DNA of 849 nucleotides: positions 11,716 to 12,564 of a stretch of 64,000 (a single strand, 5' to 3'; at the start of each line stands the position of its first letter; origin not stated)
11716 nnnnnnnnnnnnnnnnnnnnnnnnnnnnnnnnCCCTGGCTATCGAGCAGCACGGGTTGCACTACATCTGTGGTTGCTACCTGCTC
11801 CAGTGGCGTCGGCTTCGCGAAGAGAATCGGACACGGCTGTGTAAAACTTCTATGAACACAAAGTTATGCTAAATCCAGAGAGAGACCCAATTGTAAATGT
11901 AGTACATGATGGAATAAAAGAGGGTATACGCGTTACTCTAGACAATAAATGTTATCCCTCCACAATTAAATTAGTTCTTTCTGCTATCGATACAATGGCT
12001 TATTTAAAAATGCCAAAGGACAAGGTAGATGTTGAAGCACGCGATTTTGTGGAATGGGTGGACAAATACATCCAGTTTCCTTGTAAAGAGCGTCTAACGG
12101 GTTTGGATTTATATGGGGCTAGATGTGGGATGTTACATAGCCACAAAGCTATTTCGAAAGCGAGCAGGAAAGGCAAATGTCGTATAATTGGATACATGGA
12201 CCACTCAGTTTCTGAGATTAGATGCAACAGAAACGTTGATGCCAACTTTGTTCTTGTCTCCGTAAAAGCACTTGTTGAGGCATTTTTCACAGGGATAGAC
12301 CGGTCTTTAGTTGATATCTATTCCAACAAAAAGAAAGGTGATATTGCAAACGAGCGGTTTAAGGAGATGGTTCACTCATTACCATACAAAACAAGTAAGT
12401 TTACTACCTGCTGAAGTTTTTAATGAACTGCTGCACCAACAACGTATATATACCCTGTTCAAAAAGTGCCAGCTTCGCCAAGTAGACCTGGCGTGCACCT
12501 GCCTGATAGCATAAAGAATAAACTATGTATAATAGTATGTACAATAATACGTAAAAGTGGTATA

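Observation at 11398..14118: An AT-rich islet of about 2.6 kb, flanked by 58-bp direct repeats that duplicate the 3' end of hicB, sits immediately upstream of tRNA-fMet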

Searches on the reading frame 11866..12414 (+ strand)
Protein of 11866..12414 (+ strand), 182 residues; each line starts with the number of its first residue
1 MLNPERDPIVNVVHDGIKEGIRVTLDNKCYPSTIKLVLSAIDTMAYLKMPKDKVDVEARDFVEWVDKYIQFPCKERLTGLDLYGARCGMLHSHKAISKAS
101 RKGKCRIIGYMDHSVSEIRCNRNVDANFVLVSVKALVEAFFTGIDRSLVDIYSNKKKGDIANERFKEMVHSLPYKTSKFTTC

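Call 10: search_protein_families(library=pfam, max_evalue=0.01, proteins=[window:11866-12414:+])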
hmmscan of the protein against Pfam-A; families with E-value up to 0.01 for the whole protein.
window:11866-12414:+ (182 aa): 0 families

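Call 11: search_protein_families(library=ncbifam, max_evalue=0.01, proteins=[window:11866-12414:+])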
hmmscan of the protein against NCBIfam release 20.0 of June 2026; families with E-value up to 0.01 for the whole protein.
window:11866-12414:+ (182 aa): 0 families

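Call 27: search_protein_families(library=padloc, max_evalue=0.01, proteins=[window:11866-12414:+])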
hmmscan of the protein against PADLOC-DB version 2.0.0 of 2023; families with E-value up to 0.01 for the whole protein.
window:11866-12414:+ (182 aa): 0 families

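Call 28: search_protein_families(library=phrogs, max_evalue=0.01, proteins=[window:11866-12414:+])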
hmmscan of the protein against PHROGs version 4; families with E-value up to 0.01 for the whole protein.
window:11866-12414:+ (182 aa): 2 families
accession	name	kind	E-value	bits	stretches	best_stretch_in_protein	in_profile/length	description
phrog_12390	-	unknown function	2.1e-07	32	1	19-154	19-154/176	-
phrog_18591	-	unknown function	6.6e-06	26.9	1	19-152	8-142/168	-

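Call 34: find_homologous_proteins(query=window:11866-12414:+, max_evalue=0.001)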
Query window:11866-12414:+ (182 aa): 124 proteins with E <= 0.001 among 152 candidates; the best 120 are listed.
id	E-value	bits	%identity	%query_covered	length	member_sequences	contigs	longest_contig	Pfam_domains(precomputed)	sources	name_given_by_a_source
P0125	2.8e-118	410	100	100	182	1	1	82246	-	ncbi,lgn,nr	ncbi:MAG: hypothetical protein HYY14_05065 [Candidatus Omnitrophica bacterium]|nr:hypothetical prote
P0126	2.8e-67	244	61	96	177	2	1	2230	-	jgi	jgi:hypothetical protein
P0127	7.2e-66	239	61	95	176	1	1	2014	-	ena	-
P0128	1.4e-65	238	58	95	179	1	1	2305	-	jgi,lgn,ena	-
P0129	1.5e-65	238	58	98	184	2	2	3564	-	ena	-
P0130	3.5e-65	237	58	98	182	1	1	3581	-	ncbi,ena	-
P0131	6.3e-65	236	59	93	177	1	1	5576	-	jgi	-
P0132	1.2e-64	235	59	95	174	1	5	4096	-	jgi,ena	jgi:hypothetical protein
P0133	3.8e-64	234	57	95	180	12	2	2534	-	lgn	-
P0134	4.5e-64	234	58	95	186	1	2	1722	-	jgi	-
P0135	1.3e-63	232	58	95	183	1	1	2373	-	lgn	-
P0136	2.7e-63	231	59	95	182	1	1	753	-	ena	-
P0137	4.4e-63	230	56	98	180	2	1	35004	-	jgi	jgi:hypothetical protein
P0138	1.5e-62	229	58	93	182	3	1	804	-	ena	-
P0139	2.9e-62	228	56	98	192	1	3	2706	-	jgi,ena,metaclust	metaclust:\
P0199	2.0e-53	199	50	96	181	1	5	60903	-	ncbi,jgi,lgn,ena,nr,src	ncbi:MAG TPA: hypothetical protein VK138_03215 [Acidiferrobacterales bacterium]|nr:hypothetical prot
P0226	3.0e-48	182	50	92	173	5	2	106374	-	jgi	-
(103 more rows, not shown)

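Call 35: find_encoding_contigs(protein=P0137, flank=6000, max_places=2)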
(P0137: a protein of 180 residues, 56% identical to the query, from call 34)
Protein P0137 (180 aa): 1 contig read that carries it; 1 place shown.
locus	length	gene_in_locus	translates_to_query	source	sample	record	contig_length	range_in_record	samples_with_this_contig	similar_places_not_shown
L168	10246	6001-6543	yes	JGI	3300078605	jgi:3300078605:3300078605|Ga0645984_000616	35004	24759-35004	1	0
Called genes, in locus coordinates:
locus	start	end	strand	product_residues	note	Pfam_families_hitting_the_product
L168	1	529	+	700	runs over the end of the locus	PF02629:CoA_binding, PF13380:CoA_binding_2, PF13607:Succ_CoA_lig, PF19045:Ligase_CoA_2, PF13549:ATP-grasp_5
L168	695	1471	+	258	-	PF22515:DUF6996, PF22518:DUF6997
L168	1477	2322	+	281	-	PF01555:N6_N4_Mtase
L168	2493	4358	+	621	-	PF00455:DeoRC (faint), PF02550:AcetylCoA_hydro, PF13336:AcetylCoA_hyd_C, PF13302:Acetyltransf_3 (weak), PF00583:Acetyltransf_1, PF13420:Acetyltransf_4 (weak)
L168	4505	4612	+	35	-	-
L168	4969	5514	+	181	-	PF04366:Ysc84 (weak)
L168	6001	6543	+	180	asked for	-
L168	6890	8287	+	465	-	-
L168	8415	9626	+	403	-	PF00696:AA_kinase, PF01472:PUA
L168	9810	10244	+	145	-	?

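Call 36: find_encoding_contigs(protein=P0199, flank=6000, max_places=3)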
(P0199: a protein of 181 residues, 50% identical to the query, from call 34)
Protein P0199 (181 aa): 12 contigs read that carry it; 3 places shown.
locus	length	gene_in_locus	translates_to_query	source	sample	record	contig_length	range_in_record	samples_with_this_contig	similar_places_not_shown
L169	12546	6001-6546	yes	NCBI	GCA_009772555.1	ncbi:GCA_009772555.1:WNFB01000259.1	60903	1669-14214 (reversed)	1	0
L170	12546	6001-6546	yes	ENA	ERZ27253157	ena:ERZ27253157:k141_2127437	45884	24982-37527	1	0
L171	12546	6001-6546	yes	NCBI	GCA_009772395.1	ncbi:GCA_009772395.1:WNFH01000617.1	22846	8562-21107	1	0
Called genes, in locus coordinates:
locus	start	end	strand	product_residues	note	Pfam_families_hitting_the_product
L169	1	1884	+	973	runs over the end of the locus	PF01565:FAD_binding_4, PF02913:FAD-oxidase_C, PF13183:Fer4_8, PF13534:Fer4_17 (weak), PF02754:CCG (faint)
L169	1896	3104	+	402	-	PF07690:MFS_1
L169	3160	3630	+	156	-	PF00111:Fer2, PF01799:Fer2_2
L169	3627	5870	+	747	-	PF20256:MoCoBD_2, PF02738:MoCoBD_1, PF20256:MoCoBD_2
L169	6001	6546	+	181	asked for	-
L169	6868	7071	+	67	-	-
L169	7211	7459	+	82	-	-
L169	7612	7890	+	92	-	-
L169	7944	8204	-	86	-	PF02604:PhdYeFM_antitox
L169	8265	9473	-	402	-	PF07690:MFS_1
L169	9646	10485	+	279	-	PF00581:Rhodanese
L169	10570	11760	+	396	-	PF03480:DctP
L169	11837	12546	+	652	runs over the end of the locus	PF04290:DctQ, PF06808:DctM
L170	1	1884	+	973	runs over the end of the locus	PF01565:FAD_binding_4, PF02913:FAD-oxidase_C, PF13183:Fer4_8, PF13534:Fer4_17 (weak), PF02754:CCG (faint)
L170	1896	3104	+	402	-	PF07690:MFS_1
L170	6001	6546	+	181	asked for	-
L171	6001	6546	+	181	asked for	-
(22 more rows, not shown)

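Call 37: find_encoding_contigs(protein=P0226, flank=6000, max_places=2)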
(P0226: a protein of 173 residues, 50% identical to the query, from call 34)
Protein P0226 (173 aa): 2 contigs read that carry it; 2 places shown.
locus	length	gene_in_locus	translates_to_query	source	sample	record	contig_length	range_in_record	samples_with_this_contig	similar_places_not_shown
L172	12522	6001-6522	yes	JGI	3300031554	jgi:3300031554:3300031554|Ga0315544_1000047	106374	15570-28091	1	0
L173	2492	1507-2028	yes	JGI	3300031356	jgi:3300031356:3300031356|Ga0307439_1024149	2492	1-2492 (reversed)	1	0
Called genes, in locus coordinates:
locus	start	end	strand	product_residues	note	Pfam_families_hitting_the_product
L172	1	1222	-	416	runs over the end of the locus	-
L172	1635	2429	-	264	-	-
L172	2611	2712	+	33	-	-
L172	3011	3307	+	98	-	-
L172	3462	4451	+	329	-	-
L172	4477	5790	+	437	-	PF00079:Serpin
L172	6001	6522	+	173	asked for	-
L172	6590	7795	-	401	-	PF00565:SNase, PF00932:LTD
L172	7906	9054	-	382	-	PF00890:FAD_binding_2 (weak), PF01134:GIDA (faint), PF01266:DAO, PF01946:Thi4 (weak), PF03486:HI0933_like (faint)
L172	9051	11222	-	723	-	PF13510:Fer2_4, PF01494:FAD_binding_3 (weak), PF03486:HI0933_like (weak), PF07992:Pyr_redox_2, PF12831:FAD_oxidored (weak), PF13450:NAD_binding_8 (weak), PF12838:Fer4_7, PF04324:Fer2_BFD, +4 more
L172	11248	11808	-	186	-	PF12844:HTH_19 (weak), PF13560:HTH_31, PF01381:HTH_3, PF07883:Cupin_2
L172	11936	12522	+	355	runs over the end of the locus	PF05343:Peptidase_M42, PF01546:Peptidase_M20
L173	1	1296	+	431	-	?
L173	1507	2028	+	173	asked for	-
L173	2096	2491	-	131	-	?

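Call 45: find_related_loci(query=A2, collection=viral_contigs, flank=5000)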
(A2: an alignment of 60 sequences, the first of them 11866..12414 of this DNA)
Query A2 (182 aa) in viral_contigs; peptide patterns used: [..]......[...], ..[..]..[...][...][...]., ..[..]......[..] (x = any residue, [..] = any of these).
105 stretches matched a pattern; 2 encode a relative of the query (tblastn E <= 1e-3); 2 distinct loci.
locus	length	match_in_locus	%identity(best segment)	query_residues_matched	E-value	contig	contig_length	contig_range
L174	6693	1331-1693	37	5-127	5e-18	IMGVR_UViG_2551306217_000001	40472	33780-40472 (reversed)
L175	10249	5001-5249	36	15-92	2e-12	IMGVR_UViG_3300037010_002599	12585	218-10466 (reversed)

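Call 47: predict_structure(alignment_id=A2)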
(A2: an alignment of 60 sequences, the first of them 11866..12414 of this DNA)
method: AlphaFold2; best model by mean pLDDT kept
length: 182 residues; sequences in the alignment: 60
mean_pLDDT: 93.9   pTM: 0.89
mean pLDDT of the five models: 93.9, 93.1, 93.0, 92.4, 91.6
residues with pLDDT >= 90: 156; 70-90: 19; 50-70: 6; < 50: 1
segments of 3 or more residues with pLDDT < 50: none
pLDDT, mean of each block of 10 residues (from residue 1): 77 96 98 98 98 96 98 93 98 96 97 91 94 98 98 97 95 76 60
secondary structure, 60 per line:
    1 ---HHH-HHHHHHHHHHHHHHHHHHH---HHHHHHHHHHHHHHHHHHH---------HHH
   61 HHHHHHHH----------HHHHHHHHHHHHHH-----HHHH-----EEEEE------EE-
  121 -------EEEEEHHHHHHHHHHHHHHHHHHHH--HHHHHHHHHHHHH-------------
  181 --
elements in order: H8-26 H30-48 H58-68 H79-92 H98-101 E107-111 E128-132 H133-152 H155-167

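Call 51: fold_search(model_id=the predicted structure, library=pdb)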
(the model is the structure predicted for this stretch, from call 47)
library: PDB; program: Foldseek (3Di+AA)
matches with E <= 10: 35; with E <= 0.001: 0
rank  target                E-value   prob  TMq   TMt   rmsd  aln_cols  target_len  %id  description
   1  4jiu                  2.3e+00  0.08  0.15  0.24  12.0       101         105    9  Crystal structure of the metallopeptidase zymogen of Pyrococcus abyssi abylysin (released 2013-06-12)
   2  6cyy_A                2.4e+00  0.05  0.19  0.12  13.8       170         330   14  Mycobacterium tuberculosis transcriptional regulator (released 2019-04-17)
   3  8vwj_S                2.4e+00  0.04  0.18  0.16  18.9       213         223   14  The base complex of the AcMNPV baculovirus nucleocapsid (Class 2, localised reconstruction) (released 2024-11-06)
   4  6cz6_D                2.7e+00  0.06  0.21  0.13  13.7       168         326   13  Mycobacterium tuberculosis transcriptional regulator (released 2019-04-17)
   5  8g7m_G                3.0e+00  0.03  0.16  0.10  14.4       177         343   14  ATP-bound mtHsp60 V72I focus (released 2023-07-12)
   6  9c24_D                3.1e+00  0.02  0.14  0.15  17.0       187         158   13  Fab F946 in complex with OspCB (released 2025-08-27)
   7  8f5p_C                3.5e+00  0.04  0.19  0.04  20.6       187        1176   12  Structure of Leishmania tarentolae IFT-A (state 2) (released 2022-12-21)
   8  9hfo_B                4.3e+00  0.02  0.16  0.15  15.2       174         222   14  Translation-initiation state of human mitochondrial ribosome small subunit (State G) (released 2025-04-23)
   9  6cyj_A                4.5e+00  0.06  0.21  0.13  13.0       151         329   14  Mycobacterium tuberculosis transcriptional regulator (released 2019-04-17)
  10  2nwl_B                4.5e+00  0.01  0.14  0.08  21.1       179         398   12  Crystal structure of GltPh in complex with L-Asp (released 2007-02-27)
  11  8y7f_B                4.8e+00  0.12  0.30  0.17  10.4       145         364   12  Crystal structure of CARF domain-truncated Csx1-Crn2 from Marinitoga sp. (released 2024-07-17)
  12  9bj7_C                5.0e+00  0.06  0.28  0.30  11.4       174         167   10  Crystal structure of the N-terminal truncated AbiV (residues 24-201) (released 2025-08-13)
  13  3dti                  5.0e+00  0.06  0.13  0.10  10.5        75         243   11  Crystal structure of the IRRE protein, a central regulator of DNA damage repair in deinococcaceae (released 2009-02-10)
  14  6cz6_A                5.0e+00  0.04  0.20  0.13  13.7       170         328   14  Mycobacterium tuberculosis transcriptional regulator (released 2019-04-17)
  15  2hsb                  5.3e+00  0.12  0.34  0.45   9.7       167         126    8  Crystal structure of a hepn domain containing protein (af_0298) from archaeoglobus fulgidus at 1.95 A resolution (released 2006-08-15)
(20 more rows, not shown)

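Call 54: search_protein_families(library=pfam, alignment_id=A2, max_evalue=1)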
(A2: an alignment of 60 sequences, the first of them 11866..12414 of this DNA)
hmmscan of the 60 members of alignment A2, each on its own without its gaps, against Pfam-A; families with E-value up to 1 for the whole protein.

A. member 1, window:11866-12414:+ (182 aa): 0 families

B. families by the number of members that match (of 60 scanned): 15 families
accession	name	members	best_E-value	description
PF11447.13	DUF3201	6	0.0031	Protein of unknown function (DUF3201)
PF21787.3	TNP-like_RNaseH_N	3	0.069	TNP-like, RNase H N-terminal domain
PF04367.18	DUF502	2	0.0054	Protein of unknown function (DUF502)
PF13726.12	Na_H_antiport_2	2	0.14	Na+-H+ antiporter family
PF14096.11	DUF4274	1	0.023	Domain of unknown function (DUF4274)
PF16993.11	Asp1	1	0.028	Accessory Sec system protein Asp1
PF23388.1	DUF7099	1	0.036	Domain of unknown function (DUF7099)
PF13986.11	DUF4224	1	0.069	Domain of unknown function (DUF4224)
PF17012.10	DUF5091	1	0.078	Domain of unknown function (DUF5091)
PF17629.7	DUF5510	1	0.12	Family of unknown function (DUF5510)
PF21071.3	LARP1_HEAT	1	0.16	LARP1 HEAT repeat region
PF13314.11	DUF4083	1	0.16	Domain of unknown function (DUF4083)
PF19242.4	Zn_finger_prot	1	0.17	Putative zinc finger protein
PF23917.1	DUF7256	1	0.2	Domain of unknown function (DUF7256)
PF25506.1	TIM-barrel_MTC6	1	0.32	MTC6 partial TIM-barrel domain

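Call 55: search_solved_structures(query=A2, max_evalue=10, show_alignments=2)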
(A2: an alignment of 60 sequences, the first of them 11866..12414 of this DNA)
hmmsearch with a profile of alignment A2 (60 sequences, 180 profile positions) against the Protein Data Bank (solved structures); distinct sequences matched with E-value up to 10: 6.
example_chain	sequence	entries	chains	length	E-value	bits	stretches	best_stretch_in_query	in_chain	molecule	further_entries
8big_A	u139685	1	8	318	0.35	13.8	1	78-161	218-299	methyltransferase Plu4895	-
8bir_A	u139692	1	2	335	0.38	13.6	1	78-161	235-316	methyltransferase Plu4895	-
1aut_C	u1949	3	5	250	1.1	12.1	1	77-102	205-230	ACTIVATED PROTEIN C | Vitamin K-dependent protein C heavy chain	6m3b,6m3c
1mb8_A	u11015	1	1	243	1.3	11.9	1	44-83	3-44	Plectin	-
9mot_D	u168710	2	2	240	1.3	11.9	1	77-101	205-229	Vitamin K-dependent protein C heavy chain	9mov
3f6u_H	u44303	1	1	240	1.3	11.9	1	77-101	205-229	Vitamin K-dependent protein C heavy chain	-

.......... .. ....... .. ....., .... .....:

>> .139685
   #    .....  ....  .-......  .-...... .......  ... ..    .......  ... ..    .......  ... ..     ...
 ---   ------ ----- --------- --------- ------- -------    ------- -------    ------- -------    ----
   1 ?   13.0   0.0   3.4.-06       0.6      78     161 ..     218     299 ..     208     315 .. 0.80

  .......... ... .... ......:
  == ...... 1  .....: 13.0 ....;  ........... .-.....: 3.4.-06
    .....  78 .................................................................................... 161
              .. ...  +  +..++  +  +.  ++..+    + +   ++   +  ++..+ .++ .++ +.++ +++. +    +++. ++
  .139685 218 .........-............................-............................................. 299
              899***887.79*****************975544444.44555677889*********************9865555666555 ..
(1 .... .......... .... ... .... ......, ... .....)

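Call 57: fold_search(model_id=the predicted structure, library=viral)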
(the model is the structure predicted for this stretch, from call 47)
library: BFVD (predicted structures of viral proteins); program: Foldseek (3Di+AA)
matches with E <= 10: 49; with E <= 0.001: 2
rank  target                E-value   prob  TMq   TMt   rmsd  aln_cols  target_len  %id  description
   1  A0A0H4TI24            7.4e-05  1.00  0.59  0.63   5.5       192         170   17  (no name in the UniProt tables at hand)
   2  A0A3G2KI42            2.4e-04  1.00  0.65  0.53   5.5       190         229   12  Uncharacterized protein [Arthrobacter phage Nandita]
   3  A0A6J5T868            1.5e+00  0.05  0.15  0.13  18.3       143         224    8  Uncharacterized protein [uncultured Caudovirales phage]
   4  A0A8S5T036            1.9e+00  0.05  0.19  0.17  17.8       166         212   13  Uncharacterized protein [Myoviridae sp. ctWb16]
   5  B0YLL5                2.0e+00  0.06  0.22  0.11  14.8       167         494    8  Uncharacterized protein [Glossina hytrovirus (isolate Glossina pallidipes/Ethiopia/Seibersdorf/-)]
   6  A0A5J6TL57            2.2e+00  0.13  0.18  0.17  10.9        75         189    8  SprT-like protease [Mycobacterium phage Yuna]
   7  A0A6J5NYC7            2.3e+00  0.08  0.16  0.13  15.1       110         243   12  Uncharacterized protein [uncultured Caudovirales phage]
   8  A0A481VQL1            2.5e+00  0.08  0.19  0.18  13.2       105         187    8  (no name in the UniProt tables at hand)
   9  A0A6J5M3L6            3.2e+00  0.02  0.14  0.05  15.0       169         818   13  Uncharacterized protein [uncultured Caudovirales phage]
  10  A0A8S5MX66            3.4e+00  0.07  0.26  0.19  12.8       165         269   12  DUF4209 domain-containing protein [Siphoviridae sp. ctYyB9]
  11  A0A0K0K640            3.8e+00  0.02  0.16  0.08  16.7       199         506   11  Protein UL0 [Infectious laryngotracheitis virus]
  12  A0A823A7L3            4.0e+00  0.03  0.17  0.12  15.4       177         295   16  (no name in the UniProt tables at hand)
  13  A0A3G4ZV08            4.4e+00  0.02  0.17  0.06  14.6       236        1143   13  PARP catalytic domain-containing protein [Edafosvirus sp.]
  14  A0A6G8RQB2            4.7e+00  0.02  0.15  0.07  16.8       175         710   11  RIIA lysis inhibitor [Salmonella phage maane]
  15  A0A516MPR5            4.9e+00  0.05  0.13  0.18  12.8        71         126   14  (no name in the UniProt tables at hand)
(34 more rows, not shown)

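Call 74: search_protein_representatives(alignment_id=A2)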
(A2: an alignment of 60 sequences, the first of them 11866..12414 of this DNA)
Query: 60 sequences, 180 profile positions. Proteins with E-value up to 0.001 (for the whole library): 1630; up to 1e-10: 1080; up to 1e-30: 121. The best 150 are listed.
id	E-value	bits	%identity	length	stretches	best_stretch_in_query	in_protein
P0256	1.0e-68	246.9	-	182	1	1-177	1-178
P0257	4.9e-68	244.7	-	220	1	1-171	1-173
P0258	1.1e-66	240.3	-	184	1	1-175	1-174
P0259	3.2e-65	235.5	-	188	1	1-174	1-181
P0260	7.8e-64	231.0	-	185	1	1-178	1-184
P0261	8.5e-62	224.3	-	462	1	1-175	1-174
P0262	1.8e-61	223.3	-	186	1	1-177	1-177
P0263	2.7e-61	222.7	-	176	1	10-174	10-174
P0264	2.8e-61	222.6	-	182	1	1-177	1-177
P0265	3.6e-61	222.3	-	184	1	3-178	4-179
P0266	3.7e-60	219.0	-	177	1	7-173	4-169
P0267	1.0e-57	211.0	-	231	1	4-176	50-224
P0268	2.8e-57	209.6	-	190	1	1-176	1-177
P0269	8.3e-56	204.8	-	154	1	3-148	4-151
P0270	2.1e-55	203.5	-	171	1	9-173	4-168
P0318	1.2e-42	161.9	-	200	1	1-177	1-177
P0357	1.6e-33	132.3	-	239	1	15-169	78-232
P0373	3.2e-31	124.7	-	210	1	10-171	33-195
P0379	2.6e-30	121.8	-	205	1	9-176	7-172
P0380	5.0e-30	120.8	-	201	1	5-177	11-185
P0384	9.4e-30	119.9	-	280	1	13-174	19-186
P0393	1.1e-28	116.4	-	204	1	13-171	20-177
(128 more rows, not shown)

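Call 75: search_protein_families(library=pfam, max_evalue=0.01, proteins=[P0261, P0384, P0357, P0267, P0257, P0373, P0393, P0379, P0380, P0318])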
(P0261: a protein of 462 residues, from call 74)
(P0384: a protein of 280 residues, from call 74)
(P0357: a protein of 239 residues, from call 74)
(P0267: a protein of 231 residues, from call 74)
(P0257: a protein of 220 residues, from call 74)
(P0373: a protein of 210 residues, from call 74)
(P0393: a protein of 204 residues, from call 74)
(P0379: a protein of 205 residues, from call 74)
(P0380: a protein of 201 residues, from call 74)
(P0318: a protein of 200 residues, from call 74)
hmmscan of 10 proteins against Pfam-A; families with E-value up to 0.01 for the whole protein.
P0261 (462 aa): 8 families
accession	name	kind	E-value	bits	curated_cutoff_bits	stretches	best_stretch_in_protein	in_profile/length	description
PF23598.1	LRR_14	-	1.2e-34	120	40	3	318-384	57-121/353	Leucine-rich repeat region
PF13855.12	LRR_8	-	3.5e-26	91.2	27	4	331-389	1-61/61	Leucine rich repeat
PF12799.13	LRR_4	-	7.1e-20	71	27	4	332-370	2-40/44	Leucine Rich repeats (2 copies)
PF00560.39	LRR_1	-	9.8e-17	57.9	20.6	0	355-376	1-23/23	Leucine Rich Repeat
PF25019.1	LRR_R13L1-DRL21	-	1.7e-07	31.6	27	1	351-407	66-124/127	R13L1/DRL21 LRRs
PF23286.1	LRR_13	-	1.9e-06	28.2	30.1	0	319-389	15-86/210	Disease resistance protein RPS4B-like, leucine-rich repeats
PF23211.1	LRR_LRWD1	-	1.9e-06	28.1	28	0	227-297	30-98/190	Leucine-rich repeat and WD repeat-containing protein 1, LRR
PF25013.1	LRR_Zer-1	-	0.0019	18.8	27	0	238-296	7-65/137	Zer-1-like, Leucine-rich repeats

P0384 (280 aa): 0 families

P0357 (239 aa): 0 families

P0267 (231 aa): 0 families

P0257 (220 aa): 0 families

P0373 (210 aa): 0 families

P0393 (204 aa): 0 families

P0379 (205 aa): 0 families

P0380 (201 aa): 0 families

P0318 (200 aa): 0 families
